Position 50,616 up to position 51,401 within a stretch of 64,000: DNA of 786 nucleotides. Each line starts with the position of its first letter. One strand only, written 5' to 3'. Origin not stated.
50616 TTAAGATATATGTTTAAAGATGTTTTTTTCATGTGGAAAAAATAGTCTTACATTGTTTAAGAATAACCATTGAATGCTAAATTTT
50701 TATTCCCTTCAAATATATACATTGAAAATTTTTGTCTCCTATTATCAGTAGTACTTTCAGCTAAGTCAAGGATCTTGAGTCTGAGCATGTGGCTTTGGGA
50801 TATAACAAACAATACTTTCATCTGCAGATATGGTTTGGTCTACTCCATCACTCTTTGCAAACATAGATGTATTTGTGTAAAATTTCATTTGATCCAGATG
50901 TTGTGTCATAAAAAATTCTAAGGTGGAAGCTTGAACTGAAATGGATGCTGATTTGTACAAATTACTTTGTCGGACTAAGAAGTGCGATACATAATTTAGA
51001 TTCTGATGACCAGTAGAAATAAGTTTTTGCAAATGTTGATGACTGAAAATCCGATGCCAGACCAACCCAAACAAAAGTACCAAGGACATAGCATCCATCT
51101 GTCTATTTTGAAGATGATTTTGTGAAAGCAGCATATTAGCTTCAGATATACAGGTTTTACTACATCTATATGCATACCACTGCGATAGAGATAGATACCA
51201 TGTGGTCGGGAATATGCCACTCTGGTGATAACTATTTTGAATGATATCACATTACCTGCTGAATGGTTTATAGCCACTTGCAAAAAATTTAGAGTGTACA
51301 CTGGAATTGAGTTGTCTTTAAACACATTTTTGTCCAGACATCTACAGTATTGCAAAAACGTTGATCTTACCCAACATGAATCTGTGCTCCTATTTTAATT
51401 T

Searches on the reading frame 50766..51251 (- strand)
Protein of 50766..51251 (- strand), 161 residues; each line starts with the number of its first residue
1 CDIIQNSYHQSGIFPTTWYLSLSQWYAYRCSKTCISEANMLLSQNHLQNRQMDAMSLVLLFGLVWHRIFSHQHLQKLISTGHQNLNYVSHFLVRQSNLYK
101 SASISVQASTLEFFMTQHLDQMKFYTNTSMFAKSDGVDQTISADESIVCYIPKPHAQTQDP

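Call 22: search_protein_families(library=pfam, proteins=[window:50766-51251:-], max_evalue=0.01)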
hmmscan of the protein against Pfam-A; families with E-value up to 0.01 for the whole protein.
window:50766-51251:- (161 aa): 1 family
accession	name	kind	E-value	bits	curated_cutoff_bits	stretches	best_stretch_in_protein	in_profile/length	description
PF09758.14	FPL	-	0.0059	17.1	26.1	0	68-134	67-131/148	Uncharacterised conserved protein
